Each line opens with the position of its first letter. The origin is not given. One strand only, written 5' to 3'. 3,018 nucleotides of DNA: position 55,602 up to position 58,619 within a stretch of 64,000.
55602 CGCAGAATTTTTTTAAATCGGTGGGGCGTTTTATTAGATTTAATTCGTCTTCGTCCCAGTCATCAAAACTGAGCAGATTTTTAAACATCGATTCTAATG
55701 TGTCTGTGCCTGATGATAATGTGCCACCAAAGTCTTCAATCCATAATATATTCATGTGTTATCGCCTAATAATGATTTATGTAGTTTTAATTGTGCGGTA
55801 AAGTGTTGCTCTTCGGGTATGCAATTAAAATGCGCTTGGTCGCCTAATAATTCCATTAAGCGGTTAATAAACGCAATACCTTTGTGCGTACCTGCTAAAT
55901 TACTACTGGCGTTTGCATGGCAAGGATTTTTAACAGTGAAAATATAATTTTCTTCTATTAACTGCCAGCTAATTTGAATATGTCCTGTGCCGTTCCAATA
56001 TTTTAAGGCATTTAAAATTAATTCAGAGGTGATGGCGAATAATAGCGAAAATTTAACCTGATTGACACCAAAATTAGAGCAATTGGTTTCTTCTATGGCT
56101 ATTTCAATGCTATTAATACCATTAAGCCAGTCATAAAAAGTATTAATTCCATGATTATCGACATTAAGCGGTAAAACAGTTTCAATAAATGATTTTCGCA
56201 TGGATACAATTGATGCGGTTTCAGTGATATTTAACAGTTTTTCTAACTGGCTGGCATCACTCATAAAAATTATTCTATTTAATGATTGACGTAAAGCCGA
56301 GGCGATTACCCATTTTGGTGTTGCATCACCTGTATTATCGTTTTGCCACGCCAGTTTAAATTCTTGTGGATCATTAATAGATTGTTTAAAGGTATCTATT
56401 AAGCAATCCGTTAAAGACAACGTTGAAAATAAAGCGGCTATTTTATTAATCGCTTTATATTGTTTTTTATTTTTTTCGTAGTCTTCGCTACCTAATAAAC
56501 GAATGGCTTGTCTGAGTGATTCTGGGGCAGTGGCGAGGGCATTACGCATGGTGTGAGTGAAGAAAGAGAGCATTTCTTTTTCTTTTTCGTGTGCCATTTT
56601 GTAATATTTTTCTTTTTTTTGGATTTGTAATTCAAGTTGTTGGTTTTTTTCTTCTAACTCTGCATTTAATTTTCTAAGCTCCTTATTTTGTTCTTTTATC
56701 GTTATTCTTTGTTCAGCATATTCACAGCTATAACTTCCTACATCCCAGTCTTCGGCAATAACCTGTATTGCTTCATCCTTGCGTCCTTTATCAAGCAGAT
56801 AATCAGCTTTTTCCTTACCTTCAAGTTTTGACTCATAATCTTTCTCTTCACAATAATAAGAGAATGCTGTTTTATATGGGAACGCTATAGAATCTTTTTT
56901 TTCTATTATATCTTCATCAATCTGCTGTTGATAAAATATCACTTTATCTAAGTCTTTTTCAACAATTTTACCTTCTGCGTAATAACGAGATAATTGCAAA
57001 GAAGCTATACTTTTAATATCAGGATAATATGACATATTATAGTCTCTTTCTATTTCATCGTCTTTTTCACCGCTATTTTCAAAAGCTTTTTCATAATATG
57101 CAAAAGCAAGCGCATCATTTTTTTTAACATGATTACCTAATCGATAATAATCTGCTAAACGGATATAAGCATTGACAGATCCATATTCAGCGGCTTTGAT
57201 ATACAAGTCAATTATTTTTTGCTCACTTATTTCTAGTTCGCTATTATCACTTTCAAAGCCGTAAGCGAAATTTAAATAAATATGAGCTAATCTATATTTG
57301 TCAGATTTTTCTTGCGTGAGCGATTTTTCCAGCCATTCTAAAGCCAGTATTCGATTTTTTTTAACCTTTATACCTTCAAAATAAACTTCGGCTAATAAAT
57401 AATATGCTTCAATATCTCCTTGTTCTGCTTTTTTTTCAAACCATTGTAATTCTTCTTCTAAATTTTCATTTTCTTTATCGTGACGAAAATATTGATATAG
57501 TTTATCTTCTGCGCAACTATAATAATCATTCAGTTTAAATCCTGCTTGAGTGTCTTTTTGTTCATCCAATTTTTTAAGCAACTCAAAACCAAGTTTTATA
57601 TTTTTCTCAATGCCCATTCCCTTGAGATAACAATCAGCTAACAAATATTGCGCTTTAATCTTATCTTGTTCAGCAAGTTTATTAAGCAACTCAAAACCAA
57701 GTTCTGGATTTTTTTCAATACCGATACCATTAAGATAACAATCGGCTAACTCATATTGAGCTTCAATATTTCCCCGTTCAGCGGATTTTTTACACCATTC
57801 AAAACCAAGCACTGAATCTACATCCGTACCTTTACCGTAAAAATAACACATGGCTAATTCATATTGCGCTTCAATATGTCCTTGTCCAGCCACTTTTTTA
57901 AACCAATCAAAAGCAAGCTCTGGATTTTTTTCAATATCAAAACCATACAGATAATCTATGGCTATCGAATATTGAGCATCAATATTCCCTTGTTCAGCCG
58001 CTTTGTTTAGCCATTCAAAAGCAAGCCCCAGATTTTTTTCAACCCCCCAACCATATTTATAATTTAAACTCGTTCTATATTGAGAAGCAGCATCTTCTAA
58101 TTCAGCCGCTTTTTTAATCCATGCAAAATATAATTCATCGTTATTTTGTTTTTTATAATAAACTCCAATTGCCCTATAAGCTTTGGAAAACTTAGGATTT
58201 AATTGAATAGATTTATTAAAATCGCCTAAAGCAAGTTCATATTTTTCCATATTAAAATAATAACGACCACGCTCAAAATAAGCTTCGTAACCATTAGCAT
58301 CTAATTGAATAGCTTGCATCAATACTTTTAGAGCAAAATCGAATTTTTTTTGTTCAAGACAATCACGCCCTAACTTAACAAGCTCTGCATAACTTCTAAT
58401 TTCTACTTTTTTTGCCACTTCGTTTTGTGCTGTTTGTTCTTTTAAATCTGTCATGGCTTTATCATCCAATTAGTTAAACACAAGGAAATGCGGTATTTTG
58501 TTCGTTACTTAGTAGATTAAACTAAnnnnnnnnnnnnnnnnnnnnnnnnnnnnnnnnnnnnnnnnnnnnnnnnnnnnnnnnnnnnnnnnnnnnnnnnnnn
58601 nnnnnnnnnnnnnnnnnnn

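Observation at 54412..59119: AT-rich three-gene island encoding a Sel1-repeat histidine-kinase-like protein, a REC-like domain fused to a novel C-terminal domain, and an unknown 197-aa protein, bounded by repeats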

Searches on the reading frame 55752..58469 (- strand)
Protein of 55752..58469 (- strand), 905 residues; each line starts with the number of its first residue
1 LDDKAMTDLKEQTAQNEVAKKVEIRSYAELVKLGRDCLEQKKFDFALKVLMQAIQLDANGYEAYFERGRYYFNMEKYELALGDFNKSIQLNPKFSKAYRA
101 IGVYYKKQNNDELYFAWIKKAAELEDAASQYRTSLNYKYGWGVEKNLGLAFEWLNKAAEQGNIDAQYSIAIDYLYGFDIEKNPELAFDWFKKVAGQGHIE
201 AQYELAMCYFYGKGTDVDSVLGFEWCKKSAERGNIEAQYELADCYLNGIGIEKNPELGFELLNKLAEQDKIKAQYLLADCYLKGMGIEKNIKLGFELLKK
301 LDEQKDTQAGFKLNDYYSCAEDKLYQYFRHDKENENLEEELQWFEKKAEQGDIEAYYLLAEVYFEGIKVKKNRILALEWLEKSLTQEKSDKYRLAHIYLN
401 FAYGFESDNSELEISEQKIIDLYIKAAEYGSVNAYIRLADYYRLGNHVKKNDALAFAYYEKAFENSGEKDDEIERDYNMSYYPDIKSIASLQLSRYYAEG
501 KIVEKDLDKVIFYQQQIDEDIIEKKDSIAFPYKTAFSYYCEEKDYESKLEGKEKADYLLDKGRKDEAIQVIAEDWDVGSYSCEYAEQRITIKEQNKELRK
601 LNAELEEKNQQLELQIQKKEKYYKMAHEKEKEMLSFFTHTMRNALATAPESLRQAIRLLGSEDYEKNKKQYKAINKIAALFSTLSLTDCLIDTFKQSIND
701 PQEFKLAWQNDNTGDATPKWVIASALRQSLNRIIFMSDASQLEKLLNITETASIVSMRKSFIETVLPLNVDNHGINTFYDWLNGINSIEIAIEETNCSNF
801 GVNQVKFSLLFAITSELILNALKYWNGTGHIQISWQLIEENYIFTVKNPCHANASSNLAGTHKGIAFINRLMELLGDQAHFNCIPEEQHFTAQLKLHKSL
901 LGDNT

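Call 3: search_protein_families(library=pfam, proteins=[window:55752-58469:-], max_evalue=1)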
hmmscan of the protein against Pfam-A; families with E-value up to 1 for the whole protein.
window:55752-58469:- (905 aa): 15 families
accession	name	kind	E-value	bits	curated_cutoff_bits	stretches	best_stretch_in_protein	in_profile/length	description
PF08238.18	Sel1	-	1.7e-55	183.9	30.7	7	200-234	2-36/36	Sel1 repeat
PF23310.1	TPR_27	-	1.1e-12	48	27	4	228-305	21-95/110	Plant tetratrico peptide repeats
PF00515.34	TPR_1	-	9.3e-07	28.9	27.8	1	62-94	2-34/34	Tetratricopeptide repeat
PF13414.12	TPR_11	-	3.4e-06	27.1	26.8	2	34-73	1-40/42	TPR repeat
PF12895.13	ANAPC3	-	4.1e-06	27.4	27.2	1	230-283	18-68/82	Anaphase-promoting complex, cyclosome, subunit 3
PF13371.12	TPR_9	-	8.8e-06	26.1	35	1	38-95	6-63/73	Tetratricopeptide repeat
PF07719.23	TPR_2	-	1.1e-05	25.6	27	2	62-93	2-33/34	Tetratricopeptide repeat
PF13431.12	TPR_17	-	0.00028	21.3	24.4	2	50-81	2-33/34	Tetratricopeptide repeat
PF13181.12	TPR_8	-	0.0026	18.2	25.7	1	61-93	1-33/34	Tetratricopeptide repeat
PF14559.12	TPR_19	-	0.0058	17.4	25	0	38-80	2-44/68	Tetratricopeptide repeat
PF10828.13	DUF2570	-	0.011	16.2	26.6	1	582-657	30-104/108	Protein of unknown function (DUF2570)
PF13432.12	TPR_16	-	0.05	14.5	32.7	1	32-92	2-62/65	Tetratricopeptide repeat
PF02518.31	HATPase_c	-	0.067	14.1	26.4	1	810-883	6-95/111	Histidine kinase-, DNA gyrase B-, and HSP90-like ATPase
PF13174.12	TPR_6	-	0.21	12.7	26.3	0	62-93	1-32/33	Tetratricopeptide repeat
PF13424.12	TPR_12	-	0.25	12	30.1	1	31-90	7-67/77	Tetratricopeptide repeat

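Call 4: search_protein_families(library=padloc, proteins=[window:55752-58469:-], max_evalue=1)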
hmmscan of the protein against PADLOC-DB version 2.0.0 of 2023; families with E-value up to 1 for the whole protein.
window:55752-58469:- (905 aa): 1 family
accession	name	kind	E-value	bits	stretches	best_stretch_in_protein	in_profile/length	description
PDLC00284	PtuA1|PtuA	-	1.7e-08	31.8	3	336-412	4-80/545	AAA ATPase domain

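Call 5: search_protein_families(library=ncbifam, proteins=[window:55752-58469:-], max_evalue=1)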
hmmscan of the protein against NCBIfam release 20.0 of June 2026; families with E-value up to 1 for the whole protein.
window:55752-58469:- (905 aa): 14 families
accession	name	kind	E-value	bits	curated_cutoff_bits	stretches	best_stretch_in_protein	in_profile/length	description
NF033786.1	phenyl_MerG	equivalog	1.3e-25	90.7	350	3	115-242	54-189/217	phenylmercury resistance protein MerG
NF038194.1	AlgK_TPR_lipo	equivalog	2.4e-16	59.4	700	3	336-494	281-431/448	alginate biosynthesis TPR repeat lipoprotein AlgK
NF040959.1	MamA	equivalog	1.4e-11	44.3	200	1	33-126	111-204/204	magnetosome protein MamA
NF047621.1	FlgprotMotXVib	equivalog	2.3e-07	30.5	330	2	137-229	82-174/211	flagellar protein MotX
TIGR02917.1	PEP_TPR_lipo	equivalog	5.6e-06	24.5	312.2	1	37-168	475-604/899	XrtA/PEP-CTERM system TPR-repeat protein PrsT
TIGR02521.1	type_IV_pilW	equivalog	8.3e-05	22.2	154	1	22-159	26-163/234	type IV pilus biogenesis/stability protein PilW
NF008757.0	PRK11788.1-5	equivalog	0.0015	17.7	363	1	30-129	183-283/388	lipopolysaccharide assembly protein LapB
NF033762.1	social_mot_Tgl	equivalog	0.0025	17.2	225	1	14-110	85-185/252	social motility TPR repeat lipoprotein Tgl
NF045484.1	TransRegExoR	equivalog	0.0035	16.6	450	1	401-467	47-110/267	exopolysaccharide production regulator ExoR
NF053512.1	nitric_RR_NosR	exception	0.0064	15.6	400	1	589-644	129-184/422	response regulator c-di-GMP phosphodiesterase, NosR family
TIGR02966.1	phoR_proteo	equivalog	0.0073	15.4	334.2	1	809-847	229-267/333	phosphate regulon sensor histidine kinase PhoR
NF047558.1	TPR_END_plus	domain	0.019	14.9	32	1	63-94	1-32/56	TPR end-of-group domain-containing protein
TIGR01069.2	mutS2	equivalog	0.083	11.2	400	1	590-670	524-604/790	endonuclease MutS2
NF010534.0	PRK13923.1-2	equivalog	0.23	11.3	345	1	590-657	132-200/212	putative spore coat protein regulator protein YlbO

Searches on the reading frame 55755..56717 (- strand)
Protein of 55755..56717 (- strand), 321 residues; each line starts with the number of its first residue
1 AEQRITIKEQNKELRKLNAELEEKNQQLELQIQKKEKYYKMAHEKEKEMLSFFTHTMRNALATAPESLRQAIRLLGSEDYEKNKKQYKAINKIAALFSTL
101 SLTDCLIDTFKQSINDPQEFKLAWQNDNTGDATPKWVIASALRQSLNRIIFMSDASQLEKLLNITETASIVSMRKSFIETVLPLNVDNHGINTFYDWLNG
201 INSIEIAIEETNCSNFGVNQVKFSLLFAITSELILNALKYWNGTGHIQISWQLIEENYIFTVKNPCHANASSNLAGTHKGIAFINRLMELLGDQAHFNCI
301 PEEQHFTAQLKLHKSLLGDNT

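Call 15: find_homologous_proteins(query=window:55755-56717:-, max_evalue=0.001)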
Query window:55755-56717:- (321 aa): 39 proteins with E <= 0.001 among 1258 candidates.
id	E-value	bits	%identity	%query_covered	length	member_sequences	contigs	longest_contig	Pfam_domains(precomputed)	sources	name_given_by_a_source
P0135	5.2e-181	619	89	99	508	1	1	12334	PF08238.19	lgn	-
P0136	6.9e-141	487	71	99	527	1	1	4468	-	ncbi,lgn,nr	ncbi:MAG: hypothetical protein Q8N96_04775 [Methylovulum sp.]|nr:hypothetical protein [Methylovulum 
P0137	1.8e-133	463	70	96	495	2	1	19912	PF08238.19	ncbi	-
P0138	4.6e-133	461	70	95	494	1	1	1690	PF08238.19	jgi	jgi:hypothetical protein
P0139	2.8e-131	456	75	88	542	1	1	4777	PF08238.19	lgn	-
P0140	3.0e-131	455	73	90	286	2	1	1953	-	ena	-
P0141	5.0e-131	455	71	94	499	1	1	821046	PF08238.19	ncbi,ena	-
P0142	5.2e-131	455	75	87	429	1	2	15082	-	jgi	jgi:hypothetical protein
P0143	1.2e-130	453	71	94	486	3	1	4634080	PF08238.19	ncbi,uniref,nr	ncbi:hypothetical protein QZJ86_19695 [Methylomonas montana]|uniref:hypothetical protein n=1 Tax=Met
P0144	2.5e-130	452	72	93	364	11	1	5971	-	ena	-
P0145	4.7e-130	452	70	96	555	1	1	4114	PF25575.1,PF13431.13,PF13414.13,PF13371.13,PF00515.35,PF13424.13,PF13432.13,PF13428.13,PF13181.13,PF07719.24,PF13174.13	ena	-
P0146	7.2e-130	451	71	93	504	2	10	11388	PF13431.13,PF13414.13,PF13428.13,PF25575.1,PF10516.16,PF13371.13,PF00515.35,PF13424.13,PF13432.13,PF13181.13,PF07719.24,PF13174.13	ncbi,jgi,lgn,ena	-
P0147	3.2e-129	449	70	95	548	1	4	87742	PF08238.19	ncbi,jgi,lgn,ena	ncbi:MAG: hypothetical protein WCP01_01880 [Methylococcaceae bacterium]|jgi:two-component sensor his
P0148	1.8e-128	446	69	93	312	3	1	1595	-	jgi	jgi:two-component sensor histidine kinase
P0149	2.1e-128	446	72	89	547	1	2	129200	PF08238.19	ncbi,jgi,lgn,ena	-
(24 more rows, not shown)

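Call 22: search_solved_structures(query=A2, max_evalue=10, show_alignments=3)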
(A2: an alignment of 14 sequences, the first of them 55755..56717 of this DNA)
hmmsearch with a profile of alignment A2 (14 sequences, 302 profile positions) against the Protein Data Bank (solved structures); distinct sequences matched with E-value up to 10: 3.
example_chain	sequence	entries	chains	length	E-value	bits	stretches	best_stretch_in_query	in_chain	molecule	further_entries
9epn_A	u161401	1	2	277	0.11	14.8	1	194-241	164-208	Sensor histidine kinase HprS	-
1hks_A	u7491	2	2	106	0.58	12.5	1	136-208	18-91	HEAT-SHOCK TRANSCRIPTION FACTOR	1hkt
8u4x_A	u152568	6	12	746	1.7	10.9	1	140-245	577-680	histidine kinase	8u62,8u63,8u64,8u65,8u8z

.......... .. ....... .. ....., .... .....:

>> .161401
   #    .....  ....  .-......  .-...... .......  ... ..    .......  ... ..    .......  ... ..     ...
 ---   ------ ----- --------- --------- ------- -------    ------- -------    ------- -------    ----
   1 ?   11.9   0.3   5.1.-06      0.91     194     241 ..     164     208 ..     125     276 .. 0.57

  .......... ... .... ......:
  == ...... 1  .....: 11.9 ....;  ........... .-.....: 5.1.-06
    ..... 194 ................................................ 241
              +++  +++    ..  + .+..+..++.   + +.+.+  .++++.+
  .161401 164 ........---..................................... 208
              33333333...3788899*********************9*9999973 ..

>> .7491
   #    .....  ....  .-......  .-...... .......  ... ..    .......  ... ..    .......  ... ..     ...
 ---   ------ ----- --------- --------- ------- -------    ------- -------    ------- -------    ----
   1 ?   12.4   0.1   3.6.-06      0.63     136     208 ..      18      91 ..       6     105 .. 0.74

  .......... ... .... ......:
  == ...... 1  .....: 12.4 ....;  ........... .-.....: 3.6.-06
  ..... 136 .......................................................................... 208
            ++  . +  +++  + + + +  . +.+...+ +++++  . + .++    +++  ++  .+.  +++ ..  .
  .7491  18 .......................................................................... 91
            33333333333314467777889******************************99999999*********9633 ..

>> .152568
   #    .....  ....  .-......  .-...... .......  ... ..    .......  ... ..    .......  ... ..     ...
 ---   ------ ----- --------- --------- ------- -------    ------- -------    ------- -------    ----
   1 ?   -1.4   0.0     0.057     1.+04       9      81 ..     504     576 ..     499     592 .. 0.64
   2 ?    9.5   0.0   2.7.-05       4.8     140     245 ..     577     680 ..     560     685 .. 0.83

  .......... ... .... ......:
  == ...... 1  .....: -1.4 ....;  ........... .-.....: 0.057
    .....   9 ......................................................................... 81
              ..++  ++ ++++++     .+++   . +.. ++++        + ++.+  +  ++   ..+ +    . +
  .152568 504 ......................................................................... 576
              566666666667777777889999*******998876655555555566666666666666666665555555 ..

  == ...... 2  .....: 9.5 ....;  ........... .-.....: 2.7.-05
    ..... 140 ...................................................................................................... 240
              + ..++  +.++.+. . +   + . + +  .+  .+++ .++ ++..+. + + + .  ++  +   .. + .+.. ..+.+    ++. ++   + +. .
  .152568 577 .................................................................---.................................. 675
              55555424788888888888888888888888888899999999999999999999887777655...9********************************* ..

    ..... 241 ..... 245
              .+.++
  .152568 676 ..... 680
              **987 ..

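Call 23: search_protein_families(library=pfam, alignment_id=A2, max_evalue=10)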
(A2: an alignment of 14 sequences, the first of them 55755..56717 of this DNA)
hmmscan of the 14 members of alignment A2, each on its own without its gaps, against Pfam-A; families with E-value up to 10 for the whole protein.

A. member 1, window:55755-56717:- (321 aa): 7 families
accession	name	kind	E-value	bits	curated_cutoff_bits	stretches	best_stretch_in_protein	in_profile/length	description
PF02518.31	HATPase_c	-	0.01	16.7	26.4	1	226-309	6-106/111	Histidine kinase-, DNA gyrase B-, and HSP90-like ATPase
PF04512.18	Baculo_PEP_N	-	0.11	13.4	23.9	1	47-117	19-86/97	Baculovirus polyhedron envelope protein, PEP, N terminus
PF10883.13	DUF2681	-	0.16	12.8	28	1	10-47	27-64/90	Protein of unknown function (DUF2681)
PF10828.13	DUF2570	-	0.37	11.3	26.6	1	3-73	35-104/108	Protein of unknown function (DUF2570)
PF01025.24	GrpE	-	1.8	8.7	25.8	1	3-94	9-98/165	GrpE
PF02370.21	M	-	2.1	9.6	20.8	1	9-29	1-21/21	M protein repeat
PF25683.1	URGCP_GTPase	-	2.6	7.1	55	1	6-102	14-109/396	URGCP-like GTPase domain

B. families by the number of members that match (of 14 scanned): 31 families (the first 25 are shown)
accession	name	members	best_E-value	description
PF02518.31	HATPase_c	13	1.9e-05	Histidine kinase-, DNA gyrase B-, and HSP90-like ATPase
PF09033.15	DFF-C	3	0.059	DNA Fragmentation factor 45kDa, C terminal domain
PF04546.19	Sigma70_ner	2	0.12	Sigma-70, non-essential region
PF01025.24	GrpE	2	1.8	GrpE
PF18041.7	MapZ_EC1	1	0.0018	MapZ extracellular domain 1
PF00038.26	Filament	1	0.01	Intermediate filament protein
PF22581.1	CIMIP3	1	0.01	Ciliary microtubule inner protein 3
PF14073.11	Cep57_CLD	1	0.028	Centrosome localisation domain of Cep57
PF11802.13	CENP-K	1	0.055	Centromere-associated protein K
PF03285.20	Paralemmin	1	0.055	Paralemmin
PF16523.10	betaPIX_CC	1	0.083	betaPIX coiled coil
PF23966.1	DUF7294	1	0.092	Domain of unknown function (DUF7294)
PF12917.13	YfbR-like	1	0.1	5'-deoxynucleotidase YfbR-like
PF04512.18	Baculo_PEP_N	1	0.11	Baculovirus polyhedron envelope protein, PEP, N terminus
PF09340.15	NuA4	1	0.11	Histone acetyltransferase subunit NuA4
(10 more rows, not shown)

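Call 33: predict_structure(alignment_id=A2)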
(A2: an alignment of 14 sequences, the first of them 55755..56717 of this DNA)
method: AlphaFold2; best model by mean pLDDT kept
length: 321 residues; sequences in the alignment: 14
mean_pLDDT: 77.1   pTM: 0.67
mean pLDDT of the five models: 77.1, 71.3, 70.3, 70.0, 68.4
residues with pLDDT >= 90: 62; 70-90: 165; 50-70: 81; < 50: 13
segments of 3 or more residues with pLDDT < 50: 52-54, 273-276
pLDDT, mean of each block of 10 residues (from residue 1): 84 91 89 82 60 49 62 59 57 62 57 64 75 90 87 79 84 87 88 93 90 72 83 85 88 92 76 54 80 87 85 82 49
secondary structure, 60 per line:
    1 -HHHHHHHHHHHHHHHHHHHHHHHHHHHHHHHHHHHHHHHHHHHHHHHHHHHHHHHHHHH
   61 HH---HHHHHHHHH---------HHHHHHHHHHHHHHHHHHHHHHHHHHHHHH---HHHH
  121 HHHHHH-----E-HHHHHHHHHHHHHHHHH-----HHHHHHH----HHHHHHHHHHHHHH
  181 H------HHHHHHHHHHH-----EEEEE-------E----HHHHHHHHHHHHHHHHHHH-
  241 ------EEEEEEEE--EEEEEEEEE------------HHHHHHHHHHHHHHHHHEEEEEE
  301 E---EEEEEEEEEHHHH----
elements in order: H2-62 H66-74 H84-113 H117-126 H134-150 H156-162 H167-181 H188-198 E204-208 H221-239 E247-254 E257-265 H278-294 E295-301 E305-313 H314-317

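Call 43: fold_search(model_id=the predicted structure, library=pdb)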
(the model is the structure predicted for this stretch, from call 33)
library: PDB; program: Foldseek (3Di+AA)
matches with E <= 10: 1012; with E <= 0.001: 210
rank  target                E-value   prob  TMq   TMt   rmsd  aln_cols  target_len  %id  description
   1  4r39_A                2.0e-06  1.00  0.29  0.40  11.7       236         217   10  Histidine kinase domain from Erythrobacter litoralis EL346 blue-light activated histidine kinase (released 2014-12-03)
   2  4r39_B                2.1e-06  1.00  0.29  0.42  10.5       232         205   12  Histidine kinase domain from Erythrobacter litoralis EL346 blue-light activated histidine kinase (released 2014-12-03)
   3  4r39_C                2.4e-06  1.00  0.30  0.43   9.4       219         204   12  Histidine kinase domain from Erythrobacter litoralis EL346 blue-light activated histidine kinase (released 2014-12-03)
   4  7cch                  6.2e-06  1.00  0.29  0.44  11.5       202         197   18  Acinetobacter baumannii histidine kinase AdeS (released 2021-06-23)
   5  6e52_A                7.7e-06  1.00  0.26  0.33  22.7       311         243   15  Chimeric structure of Saccharomyces cerevisiae GCN4 leucine zipper fused to Staphylococcus aureus AgrC cytoplasmic his (released 2019-02-27)
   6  7zp0_E                8.1e-06  1.00  0.28  0.40  12.1       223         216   13  Crystal structure of CusS histidine kinase catalytic core from Escherichia coli (released 2022-08-31)
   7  6e95_A                9.0e-06  1.00  0.26  0.33  22.6       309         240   16  Chimeric structure of Saccharomyces cerevisiae GCN4 leucine zipper fused to Staphylococcus aureus AgrC cytoplasmic his (released 2019-02-27)
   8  8isj_A                1.0e-05  1.00  0.28  0.12  18.1       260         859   14  Pr conformer of Arabidopsis thaliana phytochrome A - AtphyA-Pr (released 2023-08-09)
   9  6rfv_B                1.1e-05  1.00  0.29  0.38  15.6       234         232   13  Revisiting pH-gated conformational switch. Complex HK853-RR468 pH 7 (released 2020-02-19)
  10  3ehj_B                1.1e-05  1.00  0.27  0.38  17.0       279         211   11  Crystal structure of DesKC-H188V in complex with AMP-PCP (released 2009-09-15)
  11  9jfj_D                1.1e-05  1.00  0.27  0.35  21.7       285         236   14  Crystal structure of the cytoplasmic domain of ZraS in ADP-bound form (released 2025-03-26)
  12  8isk_A                1.3e-05  1.00  0.24  0.11  18.3       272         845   12  Pr conformer of Zea mays phytochrome A1 - ZmphyA1-Pr (released 2023-08-09)
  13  6rh0_A                1.5e-05  1.00  0.28  0.36  14.9       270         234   12  Revisiting pH-gated conformational switch. Complex HK853-RR468 pH 5.5 (released 2020-02-19)
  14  9jfj_A                1.6e-05  1.00  0.28  0.37  19.4       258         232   12  Crystal structure of the cytoplasmic domain of ZraS in ADP-bound form (released 2025-03-26)
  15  7zp0_A                1.8e-05  1.00  0.29  0.40  12.0       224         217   14  Crystal structure of CusS histidine kinase catalytic core from Escherichia coli (released 2022-08-31)
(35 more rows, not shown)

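Call 95: search_protein_families(library=padloc, proteins=[window:55755-56717:-], max_evalue=1)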
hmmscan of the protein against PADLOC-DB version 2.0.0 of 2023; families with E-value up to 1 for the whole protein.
window:55755-56717:- (321 aa): 0 families
